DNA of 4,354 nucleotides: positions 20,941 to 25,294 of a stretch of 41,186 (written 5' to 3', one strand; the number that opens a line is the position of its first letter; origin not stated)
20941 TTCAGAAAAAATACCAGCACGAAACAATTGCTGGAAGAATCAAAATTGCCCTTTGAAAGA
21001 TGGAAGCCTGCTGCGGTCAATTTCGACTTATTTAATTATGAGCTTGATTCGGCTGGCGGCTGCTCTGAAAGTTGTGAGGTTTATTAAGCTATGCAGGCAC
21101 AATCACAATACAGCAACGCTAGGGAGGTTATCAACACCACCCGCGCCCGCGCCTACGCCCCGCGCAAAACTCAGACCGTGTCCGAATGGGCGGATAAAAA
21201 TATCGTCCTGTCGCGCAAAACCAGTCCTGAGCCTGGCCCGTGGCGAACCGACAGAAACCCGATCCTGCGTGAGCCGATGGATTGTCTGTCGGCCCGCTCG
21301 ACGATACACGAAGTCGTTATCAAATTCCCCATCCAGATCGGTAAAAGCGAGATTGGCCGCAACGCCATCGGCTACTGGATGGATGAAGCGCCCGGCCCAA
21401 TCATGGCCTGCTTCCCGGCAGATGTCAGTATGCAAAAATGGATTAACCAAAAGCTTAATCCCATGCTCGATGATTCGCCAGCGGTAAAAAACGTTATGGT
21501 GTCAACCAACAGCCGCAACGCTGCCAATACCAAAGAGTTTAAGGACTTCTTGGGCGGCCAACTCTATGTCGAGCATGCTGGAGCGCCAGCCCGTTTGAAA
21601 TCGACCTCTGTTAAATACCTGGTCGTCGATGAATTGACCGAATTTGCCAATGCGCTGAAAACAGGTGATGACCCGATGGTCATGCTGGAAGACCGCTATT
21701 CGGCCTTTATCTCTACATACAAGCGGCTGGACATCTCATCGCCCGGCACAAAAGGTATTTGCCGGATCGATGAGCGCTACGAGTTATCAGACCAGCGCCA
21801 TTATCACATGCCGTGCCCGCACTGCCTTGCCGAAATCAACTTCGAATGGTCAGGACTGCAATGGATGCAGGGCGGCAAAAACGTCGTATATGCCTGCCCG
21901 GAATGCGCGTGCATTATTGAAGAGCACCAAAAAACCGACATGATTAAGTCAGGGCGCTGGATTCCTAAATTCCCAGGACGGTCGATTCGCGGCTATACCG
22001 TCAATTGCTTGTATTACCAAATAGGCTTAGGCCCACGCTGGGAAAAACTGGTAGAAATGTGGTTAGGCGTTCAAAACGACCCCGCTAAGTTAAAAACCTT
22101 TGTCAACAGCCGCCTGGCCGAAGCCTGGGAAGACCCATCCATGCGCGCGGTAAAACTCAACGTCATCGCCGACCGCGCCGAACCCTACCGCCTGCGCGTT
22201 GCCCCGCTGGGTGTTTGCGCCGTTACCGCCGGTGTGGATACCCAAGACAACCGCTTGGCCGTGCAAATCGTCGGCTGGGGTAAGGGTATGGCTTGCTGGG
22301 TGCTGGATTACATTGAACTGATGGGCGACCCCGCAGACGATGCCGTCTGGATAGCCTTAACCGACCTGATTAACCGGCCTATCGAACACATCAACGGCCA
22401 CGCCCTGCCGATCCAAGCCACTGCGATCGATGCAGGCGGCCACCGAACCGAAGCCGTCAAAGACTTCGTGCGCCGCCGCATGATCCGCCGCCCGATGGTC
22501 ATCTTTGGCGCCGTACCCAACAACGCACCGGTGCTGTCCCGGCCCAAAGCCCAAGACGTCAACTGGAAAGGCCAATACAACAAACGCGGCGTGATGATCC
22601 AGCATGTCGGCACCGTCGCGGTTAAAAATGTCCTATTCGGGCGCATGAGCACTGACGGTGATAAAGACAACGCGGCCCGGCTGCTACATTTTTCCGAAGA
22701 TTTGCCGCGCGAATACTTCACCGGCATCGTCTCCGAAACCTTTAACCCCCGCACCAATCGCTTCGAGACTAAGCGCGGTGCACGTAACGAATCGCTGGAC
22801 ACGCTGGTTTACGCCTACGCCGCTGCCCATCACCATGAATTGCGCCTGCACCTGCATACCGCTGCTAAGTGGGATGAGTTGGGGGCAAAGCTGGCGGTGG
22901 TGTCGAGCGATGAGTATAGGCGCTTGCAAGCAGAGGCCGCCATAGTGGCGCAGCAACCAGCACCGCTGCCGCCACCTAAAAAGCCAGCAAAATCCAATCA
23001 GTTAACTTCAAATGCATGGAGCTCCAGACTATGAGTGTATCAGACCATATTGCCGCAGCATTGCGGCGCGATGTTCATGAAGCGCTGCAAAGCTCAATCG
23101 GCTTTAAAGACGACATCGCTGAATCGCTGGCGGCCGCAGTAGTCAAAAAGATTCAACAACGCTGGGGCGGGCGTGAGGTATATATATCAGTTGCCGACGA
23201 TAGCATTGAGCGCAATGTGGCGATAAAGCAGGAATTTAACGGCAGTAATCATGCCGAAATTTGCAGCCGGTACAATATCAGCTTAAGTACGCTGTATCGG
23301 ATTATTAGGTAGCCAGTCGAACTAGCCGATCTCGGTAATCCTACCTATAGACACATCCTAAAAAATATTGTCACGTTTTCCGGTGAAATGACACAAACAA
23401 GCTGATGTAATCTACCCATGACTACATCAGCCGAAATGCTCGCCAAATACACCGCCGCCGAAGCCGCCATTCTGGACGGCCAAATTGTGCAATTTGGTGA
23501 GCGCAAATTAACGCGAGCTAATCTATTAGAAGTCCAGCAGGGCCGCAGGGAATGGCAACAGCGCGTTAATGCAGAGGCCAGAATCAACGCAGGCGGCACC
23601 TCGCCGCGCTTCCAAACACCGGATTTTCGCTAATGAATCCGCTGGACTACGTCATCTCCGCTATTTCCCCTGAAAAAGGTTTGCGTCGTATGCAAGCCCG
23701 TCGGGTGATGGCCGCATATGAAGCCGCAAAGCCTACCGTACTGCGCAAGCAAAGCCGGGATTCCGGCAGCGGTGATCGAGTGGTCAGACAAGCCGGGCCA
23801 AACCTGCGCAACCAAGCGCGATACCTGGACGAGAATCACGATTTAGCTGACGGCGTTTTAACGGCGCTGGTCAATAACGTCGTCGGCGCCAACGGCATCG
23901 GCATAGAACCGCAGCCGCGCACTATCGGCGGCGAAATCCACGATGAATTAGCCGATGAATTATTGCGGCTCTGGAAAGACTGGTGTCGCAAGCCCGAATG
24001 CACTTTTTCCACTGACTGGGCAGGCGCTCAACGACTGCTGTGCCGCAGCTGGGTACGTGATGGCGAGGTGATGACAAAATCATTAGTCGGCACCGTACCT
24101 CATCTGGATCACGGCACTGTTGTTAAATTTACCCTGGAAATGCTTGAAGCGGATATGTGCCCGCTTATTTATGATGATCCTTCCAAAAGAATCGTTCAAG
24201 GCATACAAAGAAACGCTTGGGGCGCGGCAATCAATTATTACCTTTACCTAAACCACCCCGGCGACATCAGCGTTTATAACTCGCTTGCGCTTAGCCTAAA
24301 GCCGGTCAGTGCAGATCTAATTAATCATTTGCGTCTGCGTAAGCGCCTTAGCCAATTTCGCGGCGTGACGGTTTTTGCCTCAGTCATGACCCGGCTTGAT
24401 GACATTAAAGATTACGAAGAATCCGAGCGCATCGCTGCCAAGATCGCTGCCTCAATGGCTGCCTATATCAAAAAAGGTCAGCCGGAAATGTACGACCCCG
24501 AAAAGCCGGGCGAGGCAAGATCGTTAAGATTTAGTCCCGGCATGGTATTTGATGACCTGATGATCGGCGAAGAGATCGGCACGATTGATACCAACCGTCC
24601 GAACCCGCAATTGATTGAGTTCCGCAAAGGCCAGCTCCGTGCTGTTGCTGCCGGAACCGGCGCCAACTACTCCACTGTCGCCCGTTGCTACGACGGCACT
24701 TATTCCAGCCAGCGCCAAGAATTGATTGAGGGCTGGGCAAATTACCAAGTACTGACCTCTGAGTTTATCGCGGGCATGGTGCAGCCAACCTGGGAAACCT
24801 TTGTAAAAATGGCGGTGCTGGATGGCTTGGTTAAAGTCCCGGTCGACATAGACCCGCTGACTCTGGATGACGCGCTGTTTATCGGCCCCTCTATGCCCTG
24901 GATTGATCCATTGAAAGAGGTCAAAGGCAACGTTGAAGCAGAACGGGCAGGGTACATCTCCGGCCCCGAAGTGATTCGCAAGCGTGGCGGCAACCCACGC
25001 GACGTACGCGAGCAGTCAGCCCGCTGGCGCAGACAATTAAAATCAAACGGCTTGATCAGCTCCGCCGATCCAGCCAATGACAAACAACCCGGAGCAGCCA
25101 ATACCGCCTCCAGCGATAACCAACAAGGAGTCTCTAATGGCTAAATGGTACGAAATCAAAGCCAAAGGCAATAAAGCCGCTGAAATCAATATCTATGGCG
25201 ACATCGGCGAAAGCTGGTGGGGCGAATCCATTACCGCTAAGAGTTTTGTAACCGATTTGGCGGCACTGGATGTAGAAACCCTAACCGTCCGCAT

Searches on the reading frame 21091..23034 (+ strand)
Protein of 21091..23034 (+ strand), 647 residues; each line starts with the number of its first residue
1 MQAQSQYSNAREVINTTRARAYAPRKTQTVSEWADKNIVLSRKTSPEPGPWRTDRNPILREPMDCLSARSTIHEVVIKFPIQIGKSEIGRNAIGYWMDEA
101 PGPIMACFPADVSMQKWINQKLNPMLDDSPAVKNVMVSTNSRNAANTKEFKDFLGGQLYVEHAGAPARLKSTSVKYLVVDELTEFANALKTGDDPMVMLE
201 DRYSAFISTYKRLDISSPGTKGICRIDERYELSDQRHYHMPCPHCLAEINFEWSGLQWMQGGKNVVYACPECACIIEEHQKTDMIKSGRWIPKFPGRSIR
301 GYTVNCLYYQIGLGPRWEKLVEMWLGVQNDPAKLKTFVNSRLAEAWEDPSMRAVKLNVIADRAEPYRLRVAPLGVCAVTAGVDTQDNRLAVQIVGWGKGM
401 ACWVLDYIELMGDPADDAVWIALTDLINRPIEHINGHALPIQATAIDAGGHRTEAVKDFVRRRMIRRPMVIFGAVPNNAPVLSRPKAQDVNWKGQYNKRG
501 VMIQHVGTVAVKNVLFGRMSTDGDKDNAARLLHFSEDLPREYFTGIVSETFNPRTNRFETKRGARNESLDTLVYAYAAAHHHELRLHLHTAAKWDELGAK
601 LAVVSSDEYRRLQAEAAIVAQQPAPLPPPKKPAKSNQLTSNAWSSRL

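Call 106: search_protein_families(library=pfam, proteins=[window:21091-23034:+], max_evalue=0.001)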
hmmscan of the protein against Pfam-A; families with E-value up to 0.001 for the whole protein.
window:21091-23034:+ (647 aa): 2 families
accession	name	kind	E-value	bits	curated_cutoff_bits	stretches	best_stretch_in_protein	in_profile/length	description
PF20454.4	GpA_nuclease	-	2.8e-81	273.4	22.5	1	299-585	1-290/294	Terminase large subunit gpA, endonuclease domain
PF05876.18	GpA_ATPase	-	9.6e-79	264.9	25.6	1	45-290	1-247/247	Phage terminase large subunit gpA, ATPase domain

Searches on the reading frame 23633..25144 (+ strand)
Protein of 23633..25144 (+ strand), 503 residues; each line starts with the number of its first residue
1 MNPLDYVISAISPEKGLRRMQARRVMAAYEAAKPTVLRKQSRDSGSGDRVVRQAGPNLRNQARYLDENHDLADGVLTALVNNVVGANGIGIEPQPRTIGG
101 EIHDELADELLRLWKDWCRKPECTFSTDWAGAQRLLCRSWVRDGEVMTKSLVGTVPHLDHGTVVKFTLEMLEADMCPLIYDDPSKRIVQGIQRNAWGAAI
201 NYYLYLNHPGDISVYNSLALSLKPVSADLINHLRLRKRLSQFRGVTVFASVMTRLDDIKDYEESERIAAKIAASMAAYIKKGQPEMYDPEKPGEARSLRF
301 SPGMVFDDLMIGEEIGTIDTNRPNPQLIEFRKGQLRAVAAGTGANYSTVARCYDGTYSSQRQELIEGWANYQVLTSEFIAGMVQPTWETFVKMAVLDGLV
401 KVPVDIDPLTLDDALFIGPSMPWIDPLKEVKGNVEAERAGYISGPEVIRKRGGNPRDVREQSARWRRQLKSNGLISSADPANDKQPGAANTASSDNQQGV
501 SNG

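Call 106: search_protein_families(library=pfam, proteins=[window:23633-25144:+], max_evalue=0.001)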
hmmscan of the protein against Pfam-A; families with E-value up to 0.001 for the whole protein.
window:23633-25144:+ (503 aa): 1 family
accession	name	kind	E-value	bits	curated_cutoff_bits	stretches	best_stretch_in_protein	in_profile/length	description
PF05136.18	Phage_portal_2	-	3.5e-85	286.7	32.9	1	42-372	10-351/354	Phage portal protein, lambda family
